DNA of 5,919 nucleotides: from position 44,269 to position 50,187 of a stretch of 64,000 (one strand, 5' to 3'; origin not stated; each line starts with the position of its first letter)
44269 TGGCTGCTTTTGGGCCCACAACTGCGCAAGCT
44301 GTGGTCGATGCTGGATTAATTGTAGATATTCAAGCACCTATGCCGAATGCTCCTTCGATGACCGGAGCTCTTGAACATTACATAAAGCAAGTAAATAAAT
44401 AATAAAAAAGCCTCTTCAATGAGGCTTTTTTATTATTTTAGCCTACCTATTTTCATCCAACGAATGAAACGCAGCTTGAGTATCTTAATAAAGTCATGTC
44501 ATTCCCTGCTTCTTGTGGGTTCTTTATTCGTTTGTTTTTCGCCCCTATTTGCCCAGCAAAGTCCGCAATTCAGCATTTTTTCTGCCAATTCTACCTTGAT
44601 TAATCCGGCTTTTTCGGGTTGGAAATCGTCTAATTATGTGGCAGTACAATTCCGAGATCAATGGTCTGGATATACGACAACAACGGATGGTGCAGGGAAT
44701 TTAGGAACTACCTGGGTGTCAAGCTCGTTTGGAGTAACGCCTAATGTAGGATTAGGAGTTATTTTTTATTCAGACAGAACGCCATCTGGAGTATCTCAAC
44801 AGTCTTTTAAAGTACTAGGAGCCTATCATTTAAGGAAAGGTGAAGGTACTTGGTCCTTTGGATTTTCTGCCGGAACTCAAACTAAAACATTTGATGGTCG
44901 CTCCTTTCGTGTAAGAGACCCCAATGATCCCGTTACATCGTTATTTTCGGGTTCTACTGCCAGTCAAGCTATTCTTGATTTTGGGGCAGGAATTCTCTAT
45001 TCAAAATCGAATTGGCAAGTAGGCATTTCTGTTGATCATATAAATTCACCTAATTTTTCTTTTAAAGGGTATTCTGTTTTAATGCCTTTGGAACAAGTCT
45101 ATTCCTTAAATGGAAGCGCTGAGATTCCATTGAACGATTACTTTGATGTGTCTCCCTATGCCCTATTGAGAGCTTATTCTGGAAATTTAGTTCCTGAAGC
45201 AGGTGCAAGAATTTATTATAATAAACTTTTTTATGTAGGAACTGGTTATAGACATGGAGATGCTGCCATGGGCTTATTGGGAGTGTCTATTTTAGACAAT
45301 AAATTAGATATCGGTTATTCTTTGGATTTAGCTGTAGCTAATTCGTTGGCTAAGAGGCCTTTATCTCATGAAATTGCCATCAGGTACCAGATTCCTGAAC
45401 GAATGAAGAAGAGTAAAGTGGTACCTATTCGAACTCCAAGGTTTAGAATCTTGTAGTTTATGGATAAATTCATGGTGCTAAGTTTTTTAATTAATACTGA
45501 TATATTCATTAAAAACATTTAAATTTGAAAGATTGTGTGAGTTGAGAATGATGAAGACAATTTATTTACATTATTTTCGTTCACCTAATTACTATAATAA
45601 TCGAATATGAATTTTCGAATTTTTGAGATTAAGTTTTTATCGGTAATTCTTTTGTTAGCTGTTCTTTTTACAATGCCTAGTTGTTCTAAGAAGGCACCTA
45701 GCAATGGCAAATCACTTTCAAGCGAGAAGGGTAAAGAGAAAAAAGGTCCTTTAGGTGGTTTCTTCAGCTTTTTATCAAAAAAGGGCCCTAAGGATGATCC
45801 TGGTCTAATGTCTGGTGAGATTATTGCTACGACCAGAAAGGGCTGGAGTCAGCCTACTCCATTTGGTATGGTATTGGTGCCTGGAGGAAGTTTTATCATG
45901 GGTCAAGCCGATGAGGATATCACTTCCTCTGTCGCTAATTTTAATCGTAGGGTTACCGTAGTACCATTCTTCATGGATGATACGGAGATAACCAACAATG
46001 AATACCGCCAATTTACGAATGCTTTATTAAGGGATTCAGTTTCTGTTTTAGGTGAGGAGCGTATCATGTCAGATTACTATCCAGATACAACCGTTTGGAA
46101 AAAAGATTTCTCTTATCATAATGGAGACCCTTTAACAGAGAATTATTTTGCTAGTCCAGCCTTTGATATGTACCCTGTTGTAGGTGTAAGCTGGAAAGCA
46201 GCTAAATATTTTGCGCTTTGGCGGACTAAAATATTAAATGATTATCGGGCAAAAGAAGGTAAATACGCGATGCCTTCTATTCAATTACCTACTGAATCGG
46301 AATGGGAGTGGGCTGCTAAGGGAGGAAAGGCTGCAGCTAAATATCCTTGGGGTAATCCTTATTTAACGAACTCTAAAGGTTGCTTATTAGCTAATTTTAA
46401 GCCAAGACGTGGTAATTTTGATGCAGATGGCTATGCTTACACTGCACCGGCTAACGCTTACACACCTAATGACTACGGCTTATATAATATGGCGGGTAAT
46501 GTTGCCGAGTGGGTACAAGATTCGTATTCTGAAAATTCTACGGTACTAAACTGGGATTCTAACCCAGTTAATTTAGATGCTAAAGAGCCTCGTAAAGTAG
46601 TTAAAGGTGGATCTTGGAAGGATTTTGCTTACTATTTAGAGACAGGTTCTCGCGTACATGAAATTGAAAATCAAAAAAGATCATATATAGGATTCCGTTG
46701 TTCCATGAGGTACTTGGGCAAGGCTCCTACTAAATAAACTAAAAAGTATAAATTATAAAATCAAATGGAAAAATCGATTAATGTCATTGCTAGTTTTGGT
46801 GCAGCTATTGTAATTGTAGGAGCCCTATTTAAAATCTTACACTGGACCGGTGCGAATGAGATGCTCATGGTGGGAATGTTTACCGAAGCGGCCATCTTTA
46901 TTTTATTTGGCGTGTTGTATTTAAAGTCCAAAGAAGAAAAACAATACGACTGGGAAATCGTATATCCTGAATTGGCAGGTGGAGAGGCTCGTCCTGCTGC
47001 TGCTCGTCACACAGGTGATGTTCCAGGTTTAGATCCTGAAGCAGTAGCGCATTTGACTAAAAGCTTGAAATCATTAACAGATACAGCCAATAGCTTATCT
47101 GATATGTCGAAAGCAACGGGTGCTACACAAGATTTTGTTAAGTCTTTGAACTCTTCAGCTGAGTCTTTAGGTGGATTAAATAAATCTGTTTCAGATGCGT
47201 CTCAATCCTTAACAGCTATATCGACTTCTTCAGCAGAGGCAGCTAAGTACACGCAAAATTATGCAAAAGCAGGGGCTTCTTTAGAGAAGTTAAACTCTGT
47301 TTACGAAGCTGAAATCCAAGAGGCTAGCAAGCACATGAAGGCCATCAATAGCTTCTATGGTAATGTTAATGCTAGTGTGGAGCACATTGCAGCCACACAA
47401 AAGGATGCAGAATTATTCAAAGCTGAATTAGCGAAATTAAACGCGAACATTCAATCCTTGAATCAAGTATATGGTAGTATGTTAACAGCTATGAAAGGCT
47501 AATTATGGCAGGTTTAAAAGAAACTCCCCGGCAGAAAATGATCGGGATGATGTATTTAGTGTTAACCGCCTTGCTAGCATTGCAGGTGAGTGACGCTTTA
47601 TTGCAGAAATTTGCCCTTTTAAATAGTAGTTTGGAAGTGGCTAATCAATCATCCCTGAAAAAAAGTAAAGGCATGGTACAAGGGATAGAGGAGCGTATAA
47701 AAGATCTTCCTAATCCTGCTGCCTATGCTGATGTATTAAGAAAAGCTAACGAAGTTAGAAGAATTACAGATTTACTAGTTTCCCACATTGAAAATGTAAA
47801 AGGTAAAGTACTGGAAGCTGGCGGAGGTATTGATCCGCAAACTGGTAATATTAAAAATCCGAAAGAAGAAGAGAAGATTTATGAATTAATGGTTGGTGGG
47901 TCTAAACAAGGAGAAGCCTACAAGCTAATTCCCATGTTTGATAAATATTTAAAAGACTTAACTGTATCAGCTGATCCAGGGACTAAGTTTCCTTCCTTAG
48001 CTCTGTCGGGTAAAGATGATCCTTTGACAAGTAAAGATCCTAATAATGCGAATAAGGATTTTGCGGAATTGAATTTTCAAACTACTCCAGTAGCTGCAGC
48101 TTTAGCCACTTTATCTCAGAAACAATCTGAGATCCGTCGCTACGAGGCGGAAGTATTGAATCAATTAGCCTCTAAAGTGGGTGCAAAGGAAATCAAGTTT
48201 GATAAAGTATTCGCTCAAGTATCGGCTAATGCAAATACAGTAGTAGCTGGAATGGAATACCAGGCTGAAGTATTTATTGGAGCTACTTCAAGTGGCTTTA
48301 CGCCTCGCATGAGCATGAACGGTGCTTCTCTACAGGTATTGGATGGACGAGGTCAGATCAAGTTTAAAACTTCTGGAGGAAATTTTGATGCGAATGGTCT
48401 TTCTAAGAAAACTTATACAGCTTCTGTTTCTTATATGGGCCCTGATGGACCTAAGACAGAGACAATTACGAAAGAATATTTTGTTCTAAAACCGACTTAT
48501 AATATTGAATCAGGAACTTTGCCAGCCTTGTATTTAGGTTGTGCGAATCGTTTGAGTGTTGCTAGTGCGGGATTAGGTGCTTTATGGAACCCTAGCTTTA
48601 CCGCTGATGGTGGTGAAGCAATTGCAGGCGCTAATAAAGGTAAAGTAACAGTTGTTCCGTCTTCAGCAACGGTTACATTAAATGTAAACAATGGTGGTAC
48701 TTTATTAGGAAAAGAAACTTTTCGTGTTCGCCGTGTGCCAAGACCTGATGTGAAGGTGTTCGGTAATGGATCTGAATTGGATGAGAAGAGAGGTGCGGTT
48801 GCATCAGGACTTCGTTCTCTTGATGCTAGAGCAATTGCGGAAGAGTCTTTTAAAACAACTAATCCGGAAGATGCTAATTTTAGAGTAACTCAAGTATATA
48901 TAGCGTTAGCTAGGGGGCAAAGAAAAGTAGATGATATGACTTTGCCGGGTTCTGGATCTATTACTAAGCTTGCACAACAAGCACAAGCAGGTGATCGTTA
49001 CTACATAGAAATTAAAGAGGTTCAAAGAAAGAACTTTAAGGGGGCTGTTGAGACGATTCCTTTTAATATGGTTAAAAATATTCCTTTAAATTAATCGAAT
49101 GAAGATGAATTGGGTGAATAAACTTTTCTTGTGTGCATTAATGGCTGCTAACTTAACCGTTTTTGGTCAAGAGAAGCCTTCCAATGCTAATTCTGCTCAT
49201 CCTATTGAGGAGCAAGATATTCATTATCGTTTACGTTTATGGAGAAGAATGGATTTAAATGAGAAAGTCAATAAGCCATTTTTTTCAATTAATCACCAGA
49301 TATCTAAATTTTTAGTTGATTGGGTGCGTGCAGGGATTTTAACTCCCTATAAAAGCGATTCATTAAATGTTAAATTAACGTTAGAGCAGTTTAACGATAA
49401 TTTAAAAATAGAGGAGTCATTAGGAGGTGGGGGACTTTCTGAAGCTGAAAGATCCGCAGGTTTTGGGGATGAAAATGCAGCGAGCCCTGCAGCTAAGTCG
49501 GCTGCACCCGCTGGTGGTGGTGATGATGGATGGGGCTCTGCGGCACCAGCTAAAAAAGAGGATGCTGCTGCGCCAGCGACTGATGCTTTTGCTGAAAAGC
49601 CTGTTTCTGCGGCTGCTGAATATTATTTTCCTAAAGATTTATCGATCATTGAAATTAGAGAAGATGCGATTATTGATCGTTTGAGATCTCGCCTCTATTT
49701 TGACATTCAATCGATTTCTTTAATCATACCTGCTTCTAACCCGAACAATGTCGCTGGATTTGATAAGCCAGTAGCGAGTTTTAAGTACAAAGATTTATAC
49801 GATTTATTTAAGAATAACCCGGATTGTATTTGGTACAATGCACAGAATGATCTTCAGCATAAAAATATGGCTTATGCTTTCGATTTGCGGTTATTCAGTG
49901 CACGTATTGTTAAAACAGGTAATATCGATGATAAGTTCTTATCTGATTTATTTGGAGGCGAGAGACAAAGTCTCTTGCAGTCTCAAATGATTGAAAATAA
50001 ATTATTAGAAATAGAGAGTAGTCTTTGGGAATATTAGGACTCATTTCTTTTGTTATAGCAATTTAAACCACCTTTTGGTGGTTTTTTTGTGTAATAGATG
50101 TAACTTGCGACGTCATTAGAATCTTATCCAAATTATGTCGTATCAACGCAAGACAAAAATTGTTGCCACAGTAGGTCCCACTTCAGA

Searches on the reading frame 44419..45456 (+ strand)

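Call 12: search_protein_families(library=ncbifam, proteins=[window:44419-45456:+], max_evalue=0.001)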
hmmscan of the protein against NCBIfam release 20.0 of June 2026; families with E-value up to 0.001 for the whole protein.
window:44419-45456:+ (345 aa): 1 family
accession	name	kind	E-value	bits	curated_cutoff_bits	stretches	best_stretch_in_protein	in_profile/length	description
TIGR03519.1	T9SS_PorP_fam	subfamily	6.9e-58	196.4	90.55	1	30-325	5-292/292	PorP/SprF family type IX secretion system membrane protein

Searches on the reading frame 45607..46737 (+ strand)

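Call 12: search_protein_families(library=ncbifam, proteins=[window:45607-46737:+], max_evalue=0.001)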
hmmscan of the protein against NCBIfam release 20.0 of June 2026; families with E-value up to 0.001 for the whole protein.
window:45607-46737:+ (376 aa): 7 families
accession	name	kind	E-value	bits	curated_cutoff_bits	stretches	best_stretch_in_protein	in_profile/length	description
TIGR03525.2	GldK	equivalog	5.6e-125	417.8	350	2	156-369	187-407/408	T9SS ring complex lipoprotein PorK/GldK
TIGR03530.1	GldJ_short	equivalog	2.6e-48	164.9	382.9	1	22-371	13-394/396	gliding motility lipoprotein GldJ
TIGR03524.1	GldJ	equivalog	6.4e-48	163.8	458.2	3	81-215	54-187/559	gliding motility lipoprotein GldJ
NF051459.1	pyoverdine_PvdO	equivalog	1.6e-19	70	500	1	88-365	36-276/280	dihydropyoverdine dehydrogenase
TIGR02171.1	Fb_sc_TIGR02171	subfamily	8.5e-09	34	544.35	1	223-366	157-280/912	TIGR02171 family lipoprotein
NF041186.1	SenA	equivalog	2e-08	34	420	1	88-365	170-380/382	selenoneine synthase SenA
TIGR03440.2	egtB_TIGR03440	equivalog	2.9e-08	33.3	360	1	86-365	171-412/413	ergothioneine biosynthesis protein EgtB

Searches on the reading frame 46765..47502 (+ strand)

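Call 12: search_protein_families(library=ncbifam, proteins=[window:46765-47502:+], max_evalue=0.001)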
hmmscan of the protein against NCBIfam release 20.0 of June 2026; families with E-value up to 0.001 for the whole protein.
window:46765-47502:+ (245 aa): 5 families
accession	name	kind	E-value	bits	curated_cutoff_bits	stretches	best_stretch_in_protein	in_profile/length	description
TIGR03513.1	GldL_gliding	equivalog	4.8e-49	167.5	68.3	1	4-243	3-247/247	type IX secretion system motor protein PorL/GldL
TIGR02168.1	SMC_prok_B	equivalog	0.00019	19.3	567.35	1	104-232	691-950/1181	chromosome segregation protein SMC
NF047515.1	SpiroCoCo_C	equivalog_domain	0.00057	19.1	125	0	96-230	115-252/313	SpiroCoCo family coiled-coil protein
NF045487.1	ASRP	equivalog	0.0008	18.1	300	0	96-234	129-263/593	archaea-specific SMC-related protein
NF003034.1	PRK03918.1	equivalog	0.00096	17.2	700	0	94-233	223-358/878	DNA double-strand break repair ATPase Rad50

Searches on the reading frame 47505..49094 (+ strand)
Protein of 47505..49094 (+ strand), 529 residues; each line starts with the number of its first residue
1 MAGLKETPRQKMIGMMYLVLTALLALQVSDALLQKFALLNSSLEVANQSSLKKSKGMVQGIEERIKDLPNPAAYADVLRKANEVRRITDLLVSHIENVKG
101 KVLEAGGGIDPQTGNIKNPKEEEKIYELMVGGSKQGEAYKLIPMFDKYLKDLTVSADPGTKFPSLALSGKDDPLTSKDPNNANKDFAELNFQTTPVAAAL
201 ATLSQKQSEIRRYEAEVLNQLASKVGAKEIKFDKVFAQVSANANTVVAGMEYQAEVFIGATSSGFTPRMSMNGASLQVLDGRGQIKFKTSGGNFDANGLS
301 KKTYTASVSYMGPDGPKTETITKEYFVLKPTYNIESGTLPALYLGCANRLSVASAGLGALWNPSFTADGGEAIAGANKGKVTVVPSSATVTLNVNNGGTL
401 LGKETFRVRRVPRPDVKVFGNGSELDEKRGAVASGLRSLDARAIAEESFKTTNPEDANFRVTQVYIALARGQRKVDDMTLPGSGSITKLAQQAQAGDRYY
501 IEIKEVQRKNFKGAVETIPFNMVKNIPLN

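Call 12: search_protein_families(library=ncbifam, proteins=[window:47505-49094:+], max_evalue=0.001)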
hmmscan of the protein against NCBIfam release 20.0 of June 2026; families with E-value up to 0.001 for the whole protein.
window:47505-49094:+ (529 aa): 1 family
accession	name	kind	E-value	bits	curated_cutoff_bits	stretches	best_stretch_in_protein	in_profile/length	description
TIGR03517.2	GldM_gliding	equivalog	5e-109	365.4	180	1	1-520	1-518/524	type IX secretion system motor protein PorM/GldM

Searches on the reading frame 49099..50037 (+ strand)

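Call 12: search_protein_families(library=ncbifam, proteins=[window:49099-50037:+], max_evalue=0.001)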
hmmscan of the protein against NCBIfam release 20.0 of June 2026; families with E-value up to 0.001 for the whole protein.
window:49099-50037:+ (312 aa): 1 family
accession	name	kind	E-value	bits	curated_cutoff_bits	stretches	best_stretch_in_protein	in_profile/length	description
TIGR03523.1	GldN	equivalog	7.1e-35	120.7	85.9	2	176-312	144-280/280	type IX secretion system ring subunit PorN/GldN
